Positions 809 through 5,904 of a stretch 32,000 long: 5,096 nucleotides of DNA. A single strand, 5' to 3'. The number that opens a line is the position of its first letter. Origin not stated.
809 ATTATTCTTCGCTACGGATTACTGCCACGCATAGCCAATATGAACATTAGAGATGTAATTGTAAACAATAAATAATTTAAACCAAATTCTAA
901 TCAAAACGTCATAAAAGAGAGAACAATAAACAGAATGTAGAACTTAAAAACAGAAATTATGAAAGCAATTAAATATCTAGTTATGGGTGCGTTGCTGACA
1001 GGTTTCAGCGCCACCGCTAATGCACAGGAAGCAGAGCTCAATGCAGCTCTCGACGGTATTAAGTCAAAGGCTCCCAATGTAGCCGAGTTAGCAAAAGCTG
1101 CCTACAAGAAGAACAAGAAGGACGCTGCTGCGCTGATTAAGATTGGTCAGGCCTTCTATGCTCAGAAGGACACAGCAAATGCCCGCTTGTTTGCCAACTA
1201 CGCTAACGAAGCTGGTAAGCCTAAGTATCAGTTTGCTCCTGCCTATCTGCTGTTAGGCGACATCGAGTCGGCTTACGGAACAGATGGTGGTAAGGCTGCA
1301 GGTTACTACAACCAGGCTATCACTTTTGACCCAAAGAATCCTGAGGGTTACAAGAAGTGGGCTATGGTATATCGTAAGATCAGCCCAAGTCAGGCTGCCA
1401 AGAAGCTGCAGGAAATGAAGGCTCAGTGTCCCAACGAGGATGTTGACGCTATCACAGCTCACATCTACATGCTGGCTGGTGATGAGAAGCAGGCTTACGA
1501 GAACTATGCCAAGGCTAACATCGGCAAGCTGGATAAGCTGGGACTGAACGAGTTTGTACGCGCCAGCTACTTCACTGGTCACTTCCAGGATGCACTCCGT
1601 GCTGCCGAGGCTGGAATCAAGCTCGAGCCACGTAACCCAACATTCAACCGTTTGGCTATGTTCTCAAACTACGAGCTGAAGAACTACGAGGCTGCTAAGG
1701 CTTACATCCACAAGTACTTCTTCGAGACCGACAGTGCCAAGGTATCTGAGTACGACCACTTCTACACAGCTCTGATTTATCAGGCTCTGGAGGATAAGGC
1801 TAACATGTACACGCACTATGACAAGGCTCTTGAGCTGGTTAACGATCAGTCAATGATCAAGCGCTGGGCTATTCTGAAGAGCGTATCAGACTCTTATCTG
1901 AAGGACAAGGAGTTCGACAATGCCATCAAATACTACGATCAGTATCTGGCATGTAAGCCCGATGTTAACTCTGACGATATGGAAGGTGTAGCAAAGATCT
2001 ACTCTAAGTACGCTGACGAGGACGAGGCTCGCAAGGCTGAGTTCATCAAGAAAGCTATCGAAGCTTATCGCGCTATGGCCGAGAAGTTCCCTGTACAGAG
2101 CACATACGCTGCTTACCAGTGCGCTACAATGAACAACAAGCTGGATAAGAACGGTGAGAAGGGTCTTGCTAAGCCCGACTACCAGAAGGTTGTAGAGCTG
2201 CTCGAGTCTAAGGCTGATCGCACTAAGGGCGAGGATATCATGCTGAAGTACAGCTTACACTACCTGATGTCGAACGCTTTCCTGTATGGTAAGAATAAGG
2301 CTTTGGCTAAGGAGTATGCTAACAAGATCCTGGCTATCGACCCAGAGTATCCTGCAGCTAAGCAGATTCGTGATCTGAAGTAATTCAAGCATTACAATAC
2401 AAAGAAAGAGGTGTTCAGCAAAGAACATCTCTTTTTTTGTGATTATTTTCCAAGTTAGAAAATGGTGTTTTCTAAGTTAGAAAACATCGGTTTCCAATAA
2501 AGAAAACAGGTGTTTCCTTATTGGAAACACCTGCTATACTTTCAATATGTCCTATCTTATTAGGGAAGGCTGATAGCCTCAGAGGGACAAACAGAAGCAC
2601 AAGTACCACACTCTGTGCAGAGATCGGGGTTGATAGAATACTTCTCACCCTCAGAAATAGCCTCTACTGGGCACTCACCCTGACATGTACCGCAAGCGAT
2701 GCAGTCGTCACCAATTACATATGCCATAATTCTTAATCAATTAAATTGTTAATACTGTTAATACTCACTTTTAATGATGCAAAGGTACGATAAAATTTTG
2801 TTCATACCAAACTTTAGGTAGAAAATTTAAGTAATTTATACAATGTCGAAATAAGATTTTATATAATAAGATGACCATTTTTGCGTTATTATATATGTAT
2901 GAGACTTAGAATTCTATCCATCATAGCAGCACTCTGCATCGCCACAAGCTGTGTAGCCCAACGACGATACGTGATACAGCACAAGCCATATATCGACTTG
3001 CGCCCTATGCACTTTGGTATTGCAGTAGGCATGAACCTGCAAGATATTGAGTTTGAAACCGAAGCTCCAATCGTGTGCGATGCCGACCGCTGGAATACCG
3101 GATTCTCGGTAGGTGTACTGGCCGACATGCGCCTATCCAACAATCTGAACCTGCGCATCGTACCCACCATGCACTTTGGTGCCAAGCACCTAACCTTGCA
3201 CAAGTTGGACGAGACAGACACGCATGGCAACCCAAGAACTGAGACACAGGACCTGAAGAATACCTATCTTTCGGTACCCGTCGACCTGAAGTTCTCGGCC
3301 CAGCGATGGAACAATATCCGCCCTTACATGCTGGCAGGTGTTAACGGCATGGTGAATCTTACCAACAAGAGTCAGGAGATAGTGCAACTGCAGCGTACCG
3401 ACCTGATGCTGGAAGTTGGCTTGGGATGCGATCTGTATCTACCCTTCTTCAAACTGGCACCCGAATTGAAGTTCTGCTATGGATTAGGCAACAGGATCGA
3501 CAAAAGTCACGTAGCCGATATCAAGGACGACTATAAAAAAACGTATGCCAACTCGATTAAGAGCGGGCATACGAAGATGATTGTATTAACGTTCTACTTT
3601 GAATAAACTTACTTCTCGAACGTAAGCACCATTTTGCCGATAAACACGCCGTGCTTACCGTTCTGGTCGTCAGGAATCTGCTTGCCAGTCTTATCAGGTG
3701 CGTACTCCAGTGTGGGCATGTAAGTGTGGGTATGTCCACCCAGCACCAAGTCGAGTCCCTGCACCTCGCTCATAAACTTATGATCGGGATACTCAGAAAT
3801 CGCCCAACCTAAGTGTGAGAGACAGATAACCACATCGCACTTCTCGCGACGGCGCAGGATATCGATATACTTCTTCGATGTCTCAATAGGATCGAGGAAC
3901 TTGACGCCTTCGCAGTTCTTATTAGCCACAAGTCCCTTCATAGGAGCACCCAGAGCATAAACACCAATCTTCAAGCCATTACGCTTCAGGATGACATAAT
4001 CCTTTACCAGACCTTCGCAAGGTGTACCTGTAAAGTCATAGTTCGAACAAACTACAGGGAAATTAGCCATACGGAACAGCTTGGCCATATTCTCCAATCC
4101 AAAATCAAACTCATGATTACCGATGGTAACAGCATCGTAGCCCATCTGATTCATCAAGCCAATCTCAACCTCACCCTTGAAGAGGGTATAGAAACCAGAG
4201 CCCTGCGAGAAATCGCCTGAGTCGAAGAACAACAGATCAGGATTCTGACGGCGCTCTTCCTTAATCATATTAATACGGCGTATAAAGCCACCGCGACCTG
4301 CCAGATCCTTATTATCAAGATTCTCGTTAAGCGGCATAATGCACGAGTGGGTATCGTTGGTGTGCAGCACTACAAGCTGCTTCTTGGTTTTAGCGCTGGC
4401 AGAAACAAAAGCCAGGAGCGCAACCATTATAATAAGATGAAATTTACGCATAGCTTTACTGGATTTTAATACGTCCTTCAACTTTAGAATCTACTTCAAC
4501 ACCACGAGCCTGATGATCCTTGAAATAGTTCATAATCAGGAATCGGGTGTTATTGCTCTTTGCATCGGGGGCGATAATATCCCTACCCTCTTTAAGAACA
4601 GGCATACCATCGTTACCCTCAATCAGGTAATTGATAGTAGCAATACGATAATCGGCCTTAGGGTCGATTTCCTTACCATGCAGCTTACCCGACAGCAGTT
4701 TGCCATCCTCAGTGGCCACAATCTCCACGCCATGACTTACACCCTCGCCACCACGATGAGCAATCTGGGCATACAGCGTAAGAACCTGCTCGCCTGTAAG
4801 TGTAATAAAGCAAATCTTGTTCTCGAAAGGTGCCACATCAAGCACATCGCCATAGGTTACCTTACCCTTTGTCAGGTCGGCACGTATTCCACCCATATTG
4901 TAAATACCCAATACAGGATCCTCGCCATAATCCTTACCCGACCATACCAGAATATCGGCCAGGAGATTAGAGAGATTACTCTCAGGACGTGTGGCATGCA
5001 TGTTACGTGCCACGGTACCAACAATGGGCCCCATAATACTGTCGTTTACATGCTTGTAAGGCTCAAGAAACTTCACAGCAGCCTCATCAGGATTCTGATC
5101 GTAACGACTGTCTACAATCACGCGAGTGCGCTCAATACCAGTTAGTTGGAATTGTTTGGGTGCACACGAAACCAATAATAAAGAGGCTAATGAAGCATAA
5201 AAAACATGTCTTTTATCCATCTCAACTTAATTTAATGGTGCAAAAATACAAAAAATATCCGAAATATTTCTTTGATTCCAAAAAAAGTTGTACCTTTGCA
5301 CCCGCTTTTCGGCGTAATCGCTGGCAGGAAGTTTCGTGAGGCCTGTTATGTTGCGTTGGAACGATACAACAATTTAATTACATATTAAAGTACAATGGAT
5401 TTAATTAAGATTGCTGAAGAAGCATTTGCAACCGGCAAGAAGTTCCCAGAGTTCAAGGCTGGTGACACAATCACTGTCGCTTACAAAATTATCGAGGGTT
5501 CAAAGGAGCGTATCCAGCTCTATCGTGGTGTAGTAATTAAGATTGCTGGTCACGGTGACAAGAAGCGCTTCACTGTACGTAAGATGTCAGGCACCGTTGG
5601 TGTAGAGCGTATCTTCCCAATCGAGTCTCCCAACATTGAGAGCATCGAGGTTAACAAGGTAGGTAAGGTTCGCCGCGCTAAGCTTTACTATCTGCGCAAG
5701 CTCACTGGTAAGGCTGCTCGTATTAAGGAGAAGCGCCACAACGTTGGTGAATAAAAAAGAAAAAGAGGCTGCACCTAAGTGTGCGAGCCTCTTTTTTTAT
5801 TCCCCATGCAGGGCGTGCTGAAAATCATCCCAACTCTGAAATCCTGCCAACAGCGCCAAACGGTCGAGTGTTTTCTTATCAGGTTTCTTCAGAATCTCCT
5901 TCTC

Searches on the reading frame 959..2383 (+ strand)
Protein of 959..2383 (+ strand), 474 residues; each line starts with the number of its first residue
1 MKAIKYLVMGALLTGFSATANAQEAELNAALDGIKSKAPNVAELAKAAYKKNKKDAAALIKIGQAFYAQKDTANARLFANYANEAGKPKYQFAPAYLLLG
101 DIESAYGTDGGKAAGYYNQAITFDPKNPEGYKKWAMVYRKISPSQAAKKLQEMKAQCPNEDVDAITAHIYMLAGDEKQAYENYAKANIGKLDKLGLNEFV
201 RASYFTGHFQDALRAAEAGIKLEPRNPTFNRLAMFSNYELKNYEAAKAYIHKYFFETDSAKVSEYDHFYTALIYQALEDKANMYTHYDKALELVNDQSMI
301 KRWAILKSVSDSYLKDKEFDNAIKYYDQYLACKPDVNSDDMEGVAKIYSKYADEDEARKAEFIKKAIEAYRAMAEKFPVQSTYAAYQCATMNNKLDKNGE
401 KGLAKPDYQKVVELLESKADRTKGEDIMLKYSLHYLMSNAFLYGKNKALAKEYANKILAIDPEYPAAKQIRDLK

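Call 11: search_protein_families(library=pfam, proteins=[window:959-2383:+], max_evalue=0.001)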
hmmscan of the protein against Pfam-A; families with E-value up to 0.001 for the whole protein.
window:959-2383:+ (474 aa): 4 families
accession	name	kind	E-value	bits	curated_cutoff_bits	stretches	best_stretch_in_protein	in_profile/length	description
PF13428.12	TPR_14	-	1.6e-08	34.8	23.5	0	95-135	3-42/44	Tetratricopeptide repeat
PF13432.12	TPR_16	-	6.2e-07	30.2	32.7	0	42-82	17-57/65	Tetratricopeptide repeat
PF07719.23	TPR_2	-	2.3e-06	27.7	27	0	310-335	8-33/34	Tetratricopeptide repeat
PF13371.12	TPR_9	-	9.7e-05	22.7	35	0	208-254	10-56/73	Tetratricopeptide repeat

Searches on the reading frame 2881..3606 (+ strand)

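Call 11: search_protein_families(library=pfam, proteins=[window:2881-3606:+], max_evalue=0.001)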
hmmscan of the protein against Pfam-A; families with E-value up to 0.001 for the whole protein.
window:2881-3606:+ (241 aa): 2 families
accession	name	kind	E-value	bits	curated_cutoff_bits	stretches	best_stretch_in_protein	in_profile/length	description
PF13568.12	OMP_b-brl_2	-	3.7e-20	73.2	27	1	36-204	6-172/175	Outer membrane protein beta-barrel domain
PF13505.12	OMP_b-brl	-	9.1e-07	29.6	28.7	1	44-185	21-140/175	Outer membrane protein beta-barrel domain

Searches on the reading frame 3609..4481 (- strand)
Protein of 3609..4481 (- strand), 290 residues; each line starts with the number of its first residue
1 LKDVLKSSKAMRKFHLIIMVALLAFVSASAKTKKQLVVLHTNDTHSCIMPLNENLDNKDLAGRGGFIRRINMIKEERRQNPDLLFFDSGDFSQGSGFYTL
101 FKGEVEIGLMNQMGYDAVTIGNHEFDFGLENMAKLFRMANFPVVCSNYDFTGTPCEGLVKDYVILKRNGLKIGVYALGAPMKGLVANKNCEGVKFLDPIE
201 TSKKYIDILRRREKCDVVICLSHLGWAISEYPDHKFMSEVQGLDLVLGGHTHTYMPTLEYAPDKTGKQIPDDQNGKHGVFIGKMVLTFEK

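Call 11: search_protein_families(library=pfam, proteins=[window:3609-4481:-], max_evalue=0.001)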
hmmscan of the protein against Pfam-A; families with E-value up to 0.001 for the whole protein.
window:3609-4481:- (290 aa): 2 families
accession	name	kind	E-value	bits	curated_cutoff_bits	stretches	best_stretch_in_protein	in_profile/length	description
PF00149.33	Metallophos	-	1.6e-15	58.5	21.5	1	37-254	2-191/191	Calcineurin-like phosphoesterase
PF09587.15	PGA_cap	-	3.2e-05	24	27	1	107-257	70-236/255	Bacterial capsule synthesis protein PGA_cap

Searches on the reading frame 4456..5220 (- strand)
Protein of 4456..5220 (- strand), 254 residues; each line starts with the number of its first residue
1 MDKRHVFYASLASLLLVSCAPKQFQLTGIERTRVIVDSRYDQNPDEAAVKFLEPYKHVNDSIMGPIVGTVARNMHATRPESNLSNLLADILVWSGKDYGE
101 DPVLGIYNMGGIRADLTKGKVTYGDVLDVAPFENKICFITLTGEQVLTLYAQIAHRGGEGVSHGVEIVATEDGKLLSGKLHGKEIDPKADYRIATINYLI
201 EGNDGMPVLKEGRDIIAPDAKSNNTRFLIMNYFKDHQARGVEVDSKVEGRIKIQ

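Call 11: search_protein_families(library=pfam, proteins=[window:4456-5220:-], max_evalue=0.001)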
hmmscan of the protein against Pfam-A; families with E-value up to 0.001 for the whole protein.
window:4456-5220:- (254 aa): 2 families
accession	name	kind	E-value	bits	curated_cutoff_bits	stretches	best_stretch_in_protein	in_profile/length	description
PF02872.23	5_nucleotid_C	-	1.2e-24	87.7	23.6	1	69-211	4-158/158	5'-nucleotidase, C-terminal domain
PF21953.1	NadN_nucleosid_C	-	6.6e-06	26.7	27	1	98-144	33-80/199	NAD nucleotidase, C-terminal domain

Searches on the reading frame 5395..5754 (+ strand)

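Call 11: search_protein_families(library=pfam, proteins=[window:5395-5754:+], max_evalue=0.001)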
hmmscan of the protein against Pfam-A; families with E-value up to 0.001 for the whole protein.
window:5395-5754:+ (119 aa): 1 family
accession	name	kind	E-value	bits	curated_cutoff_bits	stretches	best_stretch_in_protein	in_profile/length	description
PF01245.26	Ribosomal_L19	-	1.2e-44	151.2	22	1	5-113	4-111/111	Ribosomal protein L19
